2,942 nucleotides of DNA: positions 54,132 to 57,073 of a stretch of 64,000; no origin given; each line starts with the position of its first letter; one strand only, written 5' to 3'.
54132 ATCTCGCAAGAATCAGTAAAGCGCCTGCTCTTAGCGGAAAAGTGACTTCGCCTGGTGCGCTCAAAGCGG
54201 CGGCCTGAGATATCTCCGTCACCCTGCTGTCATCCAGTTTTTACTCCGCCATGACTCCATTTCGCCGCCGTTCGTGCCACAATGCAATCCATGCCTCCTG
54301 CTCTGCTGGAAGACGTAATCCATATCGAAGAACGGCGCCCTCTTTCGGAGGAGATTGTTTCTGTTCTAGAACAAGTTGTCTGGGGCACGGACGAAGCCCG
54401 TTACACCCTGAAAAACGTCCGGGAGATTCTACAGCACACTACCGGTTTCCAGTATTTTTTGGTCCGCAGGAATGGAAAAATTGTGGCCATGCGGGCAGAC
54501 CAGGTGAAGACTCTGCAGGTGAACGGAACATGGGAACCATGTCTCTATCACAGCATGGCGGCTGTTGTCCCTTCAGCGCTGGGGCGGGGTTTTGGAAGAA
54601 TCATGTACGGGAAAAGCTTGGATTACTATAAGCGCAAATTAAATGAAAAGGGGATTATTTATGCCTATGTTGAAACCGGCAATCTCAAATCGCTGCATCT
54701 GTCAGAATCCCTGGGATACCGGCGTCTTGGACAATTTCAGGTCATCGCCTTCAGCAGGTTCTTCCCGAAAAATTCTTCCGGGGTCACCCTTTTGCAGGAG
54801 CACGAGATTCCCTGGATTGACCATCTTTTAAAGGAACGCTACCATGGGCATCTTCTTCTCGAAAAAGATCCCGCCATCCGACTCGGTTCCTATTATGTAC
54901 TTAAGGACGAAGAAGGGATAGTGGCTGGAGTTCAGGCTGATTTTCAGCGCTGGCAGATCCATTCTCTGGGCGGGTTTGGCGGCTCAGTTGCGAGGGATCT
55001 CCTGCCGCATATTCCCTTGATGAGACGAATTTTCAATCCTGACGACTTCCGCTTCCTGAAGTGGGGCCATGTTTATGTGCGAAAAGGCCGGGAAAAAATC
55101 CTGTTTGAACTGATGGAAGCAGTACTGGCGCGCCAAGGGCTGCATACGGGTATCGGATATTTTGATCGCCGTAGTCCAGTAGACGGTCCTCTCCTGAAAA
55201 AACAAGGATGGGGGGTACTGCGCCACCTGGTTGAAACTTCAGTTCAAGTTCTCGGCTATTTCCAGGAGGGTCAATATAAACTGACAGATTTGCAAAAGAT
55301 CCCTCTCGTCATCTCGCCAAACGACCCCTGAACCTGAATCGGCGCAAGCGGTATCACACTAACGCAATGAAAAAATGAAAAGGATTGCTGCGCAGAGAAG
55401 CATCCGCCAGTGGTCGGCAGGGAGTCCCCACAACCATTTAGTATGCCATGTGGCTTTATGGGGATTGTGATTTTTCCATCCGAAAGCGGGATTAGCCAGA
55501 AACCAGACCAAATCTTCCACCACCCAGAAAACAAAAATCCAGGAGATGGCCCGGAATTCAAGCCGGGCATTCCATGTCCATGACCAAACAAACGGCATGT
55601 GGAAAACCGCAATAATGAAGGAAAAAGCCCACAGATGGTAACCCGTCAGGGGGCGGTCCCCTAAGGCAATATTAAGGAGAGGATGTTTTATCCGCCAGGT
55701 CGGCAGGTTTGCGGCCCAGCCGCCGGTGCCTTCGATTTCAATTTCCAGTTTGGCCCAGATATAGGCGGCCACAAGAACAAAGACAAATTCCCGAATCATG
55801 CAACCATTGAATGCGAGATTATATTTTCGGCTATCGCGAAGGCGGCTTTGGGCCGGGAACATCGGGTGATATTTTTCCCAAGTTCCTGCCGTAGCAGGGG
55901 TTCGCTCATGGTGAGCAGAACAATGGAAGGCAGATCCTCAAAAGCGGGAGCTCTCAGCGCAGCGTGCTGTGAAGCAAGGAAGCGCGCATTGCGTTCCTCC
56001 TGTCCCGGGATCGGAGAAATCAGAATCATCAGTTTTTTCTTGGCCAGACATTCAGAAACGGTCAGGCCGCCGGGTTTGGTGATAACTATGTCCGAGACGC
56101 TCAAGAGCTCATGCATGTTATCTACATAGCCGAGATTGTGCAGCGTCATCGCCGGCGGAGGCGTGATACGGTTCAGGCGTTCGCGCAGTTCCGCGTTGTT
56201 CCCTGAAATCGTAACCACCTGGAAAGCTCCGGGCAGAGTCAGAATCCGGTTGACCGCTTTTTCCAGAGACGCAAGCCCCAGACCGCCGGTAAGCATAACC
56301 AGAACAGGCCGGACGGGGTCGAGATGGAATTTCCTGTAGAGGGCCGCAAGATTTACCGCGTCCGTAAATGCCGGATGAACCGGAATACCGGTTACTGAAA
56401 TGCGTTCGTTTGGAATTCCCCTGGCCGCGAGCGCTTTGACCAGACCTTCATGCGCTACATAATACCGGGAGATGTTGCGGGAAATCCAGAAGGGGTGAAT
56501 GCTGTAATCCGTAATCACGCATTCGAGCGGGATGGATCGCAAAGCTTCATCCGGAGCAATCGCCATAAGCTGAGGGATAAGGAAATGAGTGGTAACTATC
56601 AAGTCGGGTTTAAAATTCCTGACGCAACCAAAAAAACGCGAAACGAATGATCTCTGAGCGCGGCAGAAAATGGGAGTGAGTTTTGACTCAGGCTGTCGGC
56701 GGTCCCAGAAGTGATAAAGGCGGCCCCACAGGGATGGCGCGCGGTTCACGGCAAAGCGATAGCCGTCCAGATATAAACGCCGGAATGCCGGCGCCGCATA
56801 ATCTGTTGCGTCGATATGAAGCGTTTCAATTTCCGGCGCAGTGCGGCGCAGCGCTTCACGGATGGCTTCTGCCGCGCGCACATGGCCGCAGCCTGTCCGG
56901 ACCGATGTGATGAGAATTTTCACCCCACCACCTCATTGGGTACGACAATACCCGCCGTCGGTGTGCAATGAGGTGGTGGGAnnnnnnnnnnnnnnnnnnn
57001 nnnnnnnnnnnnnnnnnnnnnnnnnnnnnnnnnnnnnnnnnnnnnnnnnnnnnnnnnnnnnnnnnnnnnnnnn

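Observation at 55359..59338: Pho-box-centred divergent module: PlcP-like metallophosphoesterase, DAG glycosyltransferase and membrane protein on one side, alpha-oxoamine synthase on the other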

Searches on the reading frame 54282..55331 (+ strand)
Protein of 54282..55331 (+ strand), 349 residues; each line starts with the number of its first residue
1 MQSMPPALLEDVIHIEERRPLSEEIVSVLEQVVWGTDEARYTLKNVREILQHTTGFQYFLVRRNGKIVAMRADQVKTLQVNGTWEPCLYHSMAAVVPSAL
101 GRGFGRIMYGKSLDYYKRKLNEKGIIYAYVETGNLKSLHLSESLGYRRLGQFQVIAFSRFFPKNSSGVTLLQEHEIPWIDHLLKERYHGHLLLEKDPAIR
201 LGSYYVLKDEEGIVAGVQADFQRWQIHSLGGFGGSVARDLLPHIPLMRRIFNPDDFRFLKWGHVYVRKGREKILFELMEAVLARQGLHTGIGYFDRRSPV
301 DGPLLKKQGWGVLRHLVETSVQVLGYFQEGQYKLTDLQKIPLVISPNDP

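Call 3: search_protein_families(library=pfam, proteins=[window:54282-55331:+], max_evalue=0.01)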
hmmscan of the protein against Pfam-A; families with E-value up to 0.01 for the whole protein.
window:54282-55331:+ (349 aa): 2 families
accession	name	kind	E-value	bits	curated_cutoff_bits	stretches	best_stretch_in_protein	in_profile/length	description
PF00583.31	Acetyltransf_1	-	9.1e-07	29.6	20.7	1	40-146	15-116/116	Acetyltransferase (GNAT) family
PF13527.13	Acetyltransf_9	-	3.8e-05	24.1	25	1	24-121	12-106/127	Acetyltransferase (GNAT) domain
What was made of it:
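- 54282..55331 (+): 349-aa tandem-GNAT acyltransferase with an N-myristoyltransferase-like predicted fold, a functional partner of the AOS. Acetyltransf_1 29.6 bits (call 3).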

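Call 4: search_protein_families(library=ncbifam, proteins=[window:54282-55331:+], max_evalue=0.01)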
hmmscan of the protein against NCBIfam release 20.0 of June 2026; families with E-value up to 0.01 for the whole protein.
window:54282-55331:+ (349 aa): 1 family
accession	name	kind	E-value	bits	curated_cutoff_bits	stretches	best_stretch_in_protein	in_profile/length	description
NF040504.1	resist_ArsN1b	equivalog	0.00059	19.7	210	1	95-156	84-143/159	arsinothricin resistance N-acetyltransferase ArsN1 family B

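Call 69: search_protein_representatives(protein=window:54282-55331:+)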
Query: 349 residues. Proteins with E-value up to 0.001 (for the whole library): 552; up to 1e-10: 437; up to 1e-30: 89. The best 150 are listed.
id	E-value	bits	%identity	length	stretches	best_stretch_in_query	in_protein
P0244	5.7e-236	798.7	100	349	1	1-349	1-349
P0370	4.1e-90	319.0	47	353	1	13-348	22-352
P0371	2.6e-69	250.5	39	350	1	3-348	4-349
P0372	2.1e-67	244.2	39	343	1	11-348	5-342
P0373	4.5e-64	233.3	38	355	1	13-348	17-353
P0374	8.2e-59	216.0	36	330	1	23-347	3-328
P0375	6.6e-57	209.7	34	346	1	10-348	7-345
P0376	8.4e-53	196.2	34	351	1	23-348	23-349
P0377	9.0e-51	189.6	35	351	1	20-348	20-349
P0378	1.2e-50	189.2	35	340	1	22-349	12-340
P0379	3.3e-49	184.4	35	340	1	22-348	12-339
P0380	7.1e-49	183.3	33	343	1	24-348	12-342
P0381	1.3e-47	179.2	32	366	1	13-348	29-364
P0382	1.9e-47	178.7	31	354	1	22-347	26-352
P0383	3.2e-47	177.9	32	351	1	25-349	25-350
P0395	9.6e-39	150.0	28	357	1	25-344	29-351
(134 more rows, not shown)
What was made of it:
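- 54282..55331 (+): Family of 552 cluster representatives; the 150 best listed are mostly about 350 aa (call 69).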

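Call 94: find_encoding_contigs(protein=P0371, flank=6000, max_places=2)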
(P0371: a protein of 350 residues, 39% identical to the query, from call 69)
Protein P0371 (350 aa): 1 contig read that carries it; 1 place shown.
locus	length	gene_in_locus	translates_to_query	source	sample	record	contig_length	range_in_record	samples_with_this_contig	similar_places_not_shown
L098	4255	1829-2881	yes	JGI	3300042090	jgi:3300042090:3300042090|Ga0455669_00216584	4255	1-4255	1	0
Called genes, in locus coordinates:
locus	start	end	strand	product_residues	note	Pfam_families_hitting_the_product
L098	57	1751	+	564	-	-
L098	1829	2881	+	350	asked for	-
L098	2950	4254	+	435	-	?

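Call 96: find_encoding_contigs(protein=P0395, flank=6000, max_places=2)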
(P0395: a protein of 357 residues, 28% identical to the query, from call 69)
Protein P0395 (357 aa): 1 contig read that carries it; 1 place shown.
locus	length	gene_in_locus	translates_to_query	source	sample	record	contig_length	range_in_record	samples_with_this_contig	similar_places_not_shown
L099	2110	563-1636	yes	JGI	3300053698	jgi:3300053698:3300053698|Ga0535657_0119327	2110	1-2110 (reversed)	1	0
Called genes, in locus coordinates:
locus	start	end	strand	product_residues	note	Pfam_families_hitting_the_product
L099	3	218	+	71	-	?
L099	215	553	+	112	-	PF13428:TPR_14 (faint), PF13431:TPR_17 (faint), PF13181:TPR_8 (faint), PF14559:TPR_19 (weak)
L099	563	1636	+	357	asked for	PF00583:Acetyltransf_1 (faint), PF13527:Acetyltransf_9 (faint)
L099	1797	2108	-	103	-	?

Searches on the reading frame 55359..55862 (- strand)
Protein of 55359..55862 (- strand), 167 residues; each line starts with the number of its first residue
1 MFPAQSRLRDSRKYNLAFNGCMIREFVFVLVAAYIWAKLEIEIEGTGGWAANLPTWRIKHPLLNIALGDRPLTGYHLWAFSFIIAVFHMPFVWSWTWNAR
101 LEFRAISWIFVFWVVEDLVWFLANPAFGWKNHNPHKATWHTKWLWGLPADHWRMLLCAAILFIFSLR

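Call 3: search_protein_families(library=pfam, proteins=[window:55359-55862:-], max_evalue=0.01)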
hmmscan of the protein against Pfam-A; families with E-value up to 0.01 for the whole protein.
window:55359-55862:- (167 aa): 1 family
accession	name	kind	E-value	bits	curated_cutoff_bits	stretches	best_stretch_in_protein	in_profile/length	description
PF06168.16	DUF981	-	0.00047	20.6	29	1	13-122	68-174/186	Protein of unknown function (DUF981)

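Call 4: search_protein_families(library=ncbifam, proteins=[window:55359-55862:-], max_evalue=0.01)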
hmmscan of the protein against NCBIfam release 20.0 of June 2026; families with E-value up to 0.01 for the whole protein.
window:55359-55862:- (167 aa): 0 families

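Call 35: search_protein_families(library=ncbifam, proteins=[window:55359-55799:-], max_evalue=0.001)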
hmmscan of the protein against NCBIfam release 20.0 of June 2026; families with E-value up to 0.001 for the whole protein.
window:55359-55799:- (146 aa): 0 families

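Call 56: find_homologous_proteins(query=window:55359-55799:-, max_evalue=0.001)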
Query window:55359-55799:- (146 aa): 171 proteins with E <= 0.001 among 174 candidates; the best 120 are listed.
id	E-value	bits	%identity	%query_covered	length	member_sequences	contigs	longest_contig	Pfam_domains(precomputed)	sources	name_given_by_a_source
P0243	3.0e-95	335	100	100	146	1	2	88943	-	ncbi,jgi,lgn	jgi:hypothetical protein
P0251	7.8e-46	174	51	99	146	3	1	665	-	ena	-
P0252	2.9e-45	172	53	99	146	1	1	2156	-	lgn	-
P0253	5.3e-44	168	57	99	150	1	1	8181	-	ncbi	-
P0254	1.5e-43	167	52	99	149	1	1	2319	-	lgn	-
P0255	3.1e-43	166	51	99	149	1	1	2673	-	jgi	jgi:hypothetical protein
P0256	3.5e-43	166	50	100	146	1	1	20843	-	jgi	jgi:hypothetical protein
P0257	8.5e-42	161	54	95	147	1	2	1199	-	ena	-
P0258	1.3e-41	161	50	97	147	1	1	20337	-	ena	-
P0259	6.3e-41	158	53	90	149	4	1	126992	-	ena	-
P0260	9.2e-41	158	52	94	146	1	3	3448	-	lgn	-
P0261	9.2e-41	158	53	97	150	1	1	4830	-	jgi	jgi:hypothetical protein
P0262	1.2e-40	157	52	96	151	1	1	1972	-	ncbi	-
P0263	1.3e-40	157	51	96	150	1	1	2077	-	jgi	jgi:hypothetical protein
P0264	3.0e-40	156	53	93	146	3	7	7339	-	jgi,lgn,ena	-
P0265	4.7e-40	156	56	87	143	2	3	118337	-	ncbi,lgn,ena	ncbi:MAG: hypothetical protein AAB229_10420 [Candidatus Hydrogenedentota bacterium]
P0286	2.8e-38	150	51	92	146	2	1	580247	-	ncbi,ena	-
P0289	1.1e-37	148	50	97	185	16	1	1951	PF13528.13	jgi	-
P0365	6.1e-29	119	44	88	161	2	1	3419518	-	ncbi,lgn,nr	ncbi:hypothetical protein RAS1_10620 [Phycisphaerae bacterium RAS1]|nr:hypothetical protein RAS1_106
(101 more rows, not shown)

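Call 58: find_encoding_contigs(protein=P0365, flank=5000, max_places=1)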
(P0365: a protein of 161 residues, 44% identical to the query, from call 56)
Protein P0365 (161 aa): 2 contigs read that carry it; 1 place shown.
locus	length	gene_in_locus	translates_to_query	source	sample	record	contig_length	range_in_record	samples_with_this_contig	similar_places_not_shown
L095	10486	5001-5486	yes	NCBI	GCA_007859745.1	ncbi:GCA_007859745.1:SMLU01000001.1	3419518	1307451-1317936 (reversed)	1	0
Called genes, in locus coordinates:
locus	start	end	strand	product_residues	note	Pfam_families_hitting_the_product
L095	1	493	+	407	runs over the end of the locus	PF00696:AA_kinase, PF01842:ACT (faint), PF13840:ACT_7, PF22468:ACT_9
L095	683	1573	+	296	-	PF00005:ABC_tran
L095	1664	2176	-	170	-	-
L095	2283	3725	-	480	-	PF13650:Asp_protease_2, PF13975:gag-asp_proteas, PF13650:Asp_protease_2 (weak)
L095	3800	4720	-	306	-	-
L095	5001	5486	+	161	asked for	-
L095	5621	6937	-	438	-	PF09594:GT87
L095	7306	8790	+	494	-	PF00875:DNA_photolyase, PF03441:FAD_binding_7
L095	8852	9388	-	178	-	-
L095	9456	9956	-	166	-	-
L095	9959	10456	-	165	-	-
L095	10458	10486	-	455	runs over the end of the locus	PF00180:Iso_dh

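Call 59: find_encoding_contigs(protein=P0265, flank=5000, max_places=1)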
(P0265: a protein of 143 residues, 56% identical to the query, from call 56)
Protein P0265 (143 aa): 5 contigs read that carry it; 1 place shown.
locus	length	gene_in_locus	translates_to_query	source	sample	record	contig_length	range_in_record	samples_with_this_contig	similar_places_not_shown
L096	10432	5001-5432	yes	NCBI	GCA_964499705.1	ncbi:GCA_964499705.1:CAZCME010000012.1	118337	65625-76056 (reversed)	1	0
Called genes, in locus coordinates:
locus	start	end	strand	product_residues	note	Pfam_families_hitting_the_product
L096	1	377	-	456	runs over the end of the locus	PF00270:DEAD, PF04851:ResIII, PF00271:Helicase_C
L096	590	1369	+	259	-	PF22624:AASDHPPT_N, PF01648:ACPS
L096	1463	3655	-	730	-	PF00916:Sulfate_transp, PF01740:STAS, PF00027:cNMP_binding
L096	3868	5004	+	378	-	PF06925:MGDG_synth, PF00534:Glycos_transf_1 (weak), PF04101:Glyco_tran_28_C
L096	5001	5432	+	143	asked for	-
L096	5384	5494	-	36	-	-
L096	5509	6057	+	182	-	PF00072:Response_reg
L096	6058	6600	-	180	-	-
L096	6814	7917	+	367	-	PF12849:PBP_like_2, PF01547:SBP_bac_1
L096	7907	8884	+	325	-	PF00528:BPD_transp_1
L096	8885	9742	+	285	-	PF00528:BPD_transp_1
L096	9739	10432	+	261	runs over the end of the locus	PF02463:SMC_N (faint), PF00005:ABC_tran, PF13304:AAA_21 (faint)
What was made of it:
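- The GT28-memb pair sits next to pstSCAB in a Hydrogenedentota MAG (call 59).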

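Call 60: find_encoding_contigs(protein=P0286, flank=5000, max_places=1)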
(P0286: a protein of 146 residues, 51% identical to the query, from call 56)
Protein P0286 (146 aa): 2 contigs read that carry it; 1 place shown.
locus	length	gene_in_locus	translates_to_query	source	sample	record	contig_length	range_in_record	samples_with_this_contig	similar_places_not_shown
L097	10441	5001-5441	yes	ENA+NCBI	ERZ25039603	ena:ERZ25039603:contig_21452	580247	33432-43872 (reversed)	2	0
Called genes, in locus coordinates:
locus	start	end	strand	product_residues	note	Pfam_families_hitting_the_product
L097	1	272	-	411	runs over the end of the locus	PF13439:Glyco_transf_4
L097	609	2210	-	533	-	PF05157:MshEN, PF00437:T2SSE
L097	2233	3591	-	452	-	PF00149:Metallophos, PF12850:Metallophos_2 (faint)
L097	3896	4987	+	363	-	PF13528:Glyco_trans_1_3, PF04101:Glyco_tran_28_C (faint)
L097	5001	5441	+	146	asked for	-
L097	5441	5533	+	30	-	-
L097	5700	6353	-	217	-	-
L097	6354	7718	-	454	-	PF28492:Beta_helix_4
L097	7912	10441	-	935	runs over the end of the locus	PF13620:CarboxypepD_reg, PF13715:CarbopepD_reg_2, PF07715:Plug, PF00593:TonB_dep_Rec_b-barrel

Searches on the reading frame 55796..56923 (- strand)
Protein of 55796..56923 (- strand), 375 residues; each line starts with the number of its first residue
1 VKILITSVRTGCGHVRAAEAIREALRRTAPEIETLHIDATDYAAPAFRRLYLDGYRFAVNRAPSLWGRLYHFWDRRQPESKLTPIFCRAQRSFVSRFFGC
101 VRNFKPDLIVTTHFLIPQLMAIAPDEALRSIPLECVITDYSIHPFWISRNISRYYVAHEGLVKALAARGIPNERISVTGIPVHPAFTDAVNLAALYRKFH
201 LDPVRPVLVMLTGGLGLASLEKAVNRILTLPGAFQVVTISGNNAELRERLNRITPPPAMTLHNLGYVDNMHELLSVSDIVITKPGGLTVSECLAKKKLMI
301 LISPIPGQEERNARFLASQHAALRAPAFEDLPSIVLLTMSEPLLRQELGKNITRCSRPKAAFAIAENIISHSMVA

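Call 3: search_protein_families(library=pfam, proteins=[window:55796-56923:-], max_evalue=0.01)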
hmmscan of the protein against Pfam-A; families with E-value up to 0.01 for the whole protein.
window:55796-56923:- (375 aa): 4 families
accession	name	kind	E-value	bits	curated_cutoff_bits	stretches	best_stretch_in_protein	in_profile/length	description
PF06925.17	MGDG_synth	-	1.5e-28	100.5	25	1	14-182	1-169/169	Monogalactosyldiacylglycerol (MGDG) synthase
PF04101.22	Glyco_tran_28_C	-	4.7e-09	36.9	22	1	210-323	3-121/166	Glycosyltransferase family 28 C-terminal domain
PF02350.25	Epimerase_2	-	0.00043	19.7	30.6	1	156-302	128-284/347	UDP-N-acetylglucosamine 2-epimerase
PF13579.12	Glyco_trans_4_4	-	0.00052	20.8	29.7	0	15-133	4-97/158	Glycosyl transferase 4-like domain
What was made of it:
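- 55796..56923 (-): GT28 diacylglycerol glycosyltransferase (375 aa), MGDG-synthase/UgtP-like. MGDG_synth 100.5 bits and Glyco_tran_28_C 36.9 bits (call 3).
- Checked: 55796-56923(-), 375 aa: MGDG_synth plus Glyco_tran_28_C (call 3).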

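Call 4: search_protein_families(library=ncbifam, proteins=[window:55796-56923:-], max_evalue=0.01)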
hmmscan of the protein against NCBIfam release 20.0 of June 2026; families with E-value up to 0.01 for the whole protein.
window:55796-56923:- (375 aa): 5 families
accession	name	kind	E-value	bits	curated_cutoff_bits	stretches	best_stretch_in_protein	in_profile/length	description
NF010135.0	PRK13609.1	equivalog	1.1e-60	205.7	500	1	2-372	6-369/388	diglucosyl diacylglycerol synthase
NF010134.0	PRK13608.1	equivalog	1.2e-45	156.3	557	1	2-366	7-363/391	diglucosyl diacylglycerol synthase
TIGR01133.1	murG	equivalog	4.1e-12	45.8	250.25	1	170-368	152-353/353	undecaprenyldiphospho-muramoylpentapeptide beta-N-acetylglucosaminyltransferase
NF009102.0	PRK12446.1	equivalog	4.1e-06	25.9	339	1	164-305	145-280/352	undecaprenyldiphospho-muramoylpentapeptide beta-N-acetylglucosaminyltransferase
TIGR00661.1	MJ1255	subfamily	0.002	17.4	195.9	0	268-311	239-281/321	MJ1255/VC2487 family glycosyltransferase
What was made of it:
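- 55796..56923 (-): Best NCBIfam hit is diglucosyl-DAG synthase at 205.7 bits, below the 500 cut-off (call 4).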

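Call 38: search_solved_structures(query=window:55796-56923:-, max_evalue=0.001)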
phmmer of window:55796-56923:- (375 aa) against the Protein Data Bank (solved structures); distinct sequences matched with E-value up to 0.001: 3.
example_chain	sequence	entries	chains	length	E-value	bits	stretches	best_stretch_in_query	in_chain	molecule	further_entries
9wde_A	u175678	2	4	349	6.5e-41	143.9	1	98-372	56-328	Processive diacylglycerol beta-glucosyltransferase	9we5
4wyi_A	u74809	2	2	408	1.2e-27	100.3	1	2-367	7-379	Monogalactosyldiacylglycerol synthase 1, chloroplastic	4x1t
7d1i_A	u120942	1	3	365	1.7e-05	27.4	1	172-335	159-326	UDP-N-acetylglucosamine--N-acetylmuramyl-(pentapeptide) pyrophosphoryl-undecaprenol N-acet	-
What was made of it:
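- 55796..56923 (-): PDB: processive DAG beta-glucosyltransferase 9wde, E 6.5e-41; plant MGD1 4wyi, E 1.2e-27 (call 38).
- On GT28 MGDG-synthase/UgtP family: PDB relatives 9wde and 4wyi (call 38).
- Closest known: UgtP/YpfP. Same: Significant similarity to the solved processive DAG beta-glucosyltransferase and to MGD1 (call 38).
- GT28: MGDG_synth domain and UgtP/MGD1 structural relatives (calls 3, 38).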

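Call 45: list_cluster_members(proteins=[P0001, P0121, window:55796-56923:-, window:55359-55799:-, window:54282-55331:+, window:59900-61378:+, window:48122-54208:+, window:45949-47997:+, window:59527-59697:+, window:39543-41045:+])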
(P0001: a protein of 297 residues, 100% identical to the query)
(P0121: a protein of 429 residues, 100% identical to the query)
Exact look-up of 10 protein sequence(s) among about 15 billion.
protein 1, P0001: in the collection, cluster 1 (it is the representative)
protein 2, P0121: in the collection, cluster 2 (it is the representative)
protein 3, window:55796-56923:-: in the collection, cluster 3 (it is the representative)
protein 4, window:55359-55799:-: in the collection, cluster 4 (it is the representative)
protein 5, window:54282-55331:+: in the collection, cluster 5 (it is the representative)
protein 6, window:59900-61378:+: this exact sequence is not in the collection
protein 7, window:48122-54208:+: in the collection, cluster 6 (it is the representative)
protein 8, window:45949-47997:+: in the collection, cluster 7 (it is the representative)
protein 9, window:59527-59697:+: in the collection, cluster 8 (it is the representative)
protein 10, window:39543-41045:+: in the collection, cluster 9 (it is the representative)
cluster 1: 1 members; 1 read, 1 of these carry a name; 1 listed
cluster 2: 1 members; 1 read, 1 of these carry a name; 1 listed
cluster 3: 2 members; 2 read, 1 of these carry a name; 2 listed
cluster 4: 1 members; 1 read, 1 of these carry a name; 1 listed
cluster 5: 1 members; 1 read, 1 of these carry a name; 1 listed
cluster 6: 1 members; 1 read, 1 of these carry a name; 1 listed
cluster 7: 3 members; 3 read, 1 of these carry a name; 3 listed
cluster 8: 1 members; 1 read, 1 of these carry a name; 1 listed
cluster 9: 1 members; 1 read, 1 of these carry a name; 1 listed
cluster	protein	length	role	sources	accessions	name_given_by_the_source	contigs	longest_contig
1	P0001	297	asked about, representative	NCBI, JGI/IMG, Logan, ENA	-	UDP-2,3-diacylglucosamine pyrophosphatase LpxH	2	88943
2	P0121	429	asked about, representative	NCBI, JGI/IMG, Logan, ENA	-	glycine C-acetyltransferase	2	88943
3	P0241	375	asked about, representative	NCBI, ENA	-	-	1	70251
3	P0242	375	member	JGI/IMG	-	processive 1,2-diacylglycerol beta-glucosyltransferase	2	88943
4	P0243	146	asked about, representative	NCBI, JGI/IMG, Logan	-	hypothetical protein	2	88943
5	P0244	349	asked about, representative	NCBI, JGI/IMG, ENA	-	hypothetical protein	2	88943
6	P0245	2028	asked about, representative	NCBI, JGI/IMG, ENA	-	hypothetical protein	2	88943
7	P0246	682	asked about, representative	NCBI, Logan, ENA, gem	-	-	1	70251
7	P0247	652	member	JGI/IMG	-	hypothetical protein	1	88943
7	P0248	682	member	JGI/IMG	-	-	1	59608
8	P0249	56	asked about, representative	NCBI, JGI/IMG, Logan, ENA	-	hypothetical protein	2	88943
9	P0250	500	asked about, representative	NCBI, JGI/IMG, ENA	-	glutamyl-tRNA synthetase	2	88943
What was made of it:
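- Checked: This is the product in public gene calls and matches the 143-161 aa homologues (calls 45, 56).
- Tried and rejected: Organism names for the window's own proteins were not available (call 45).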
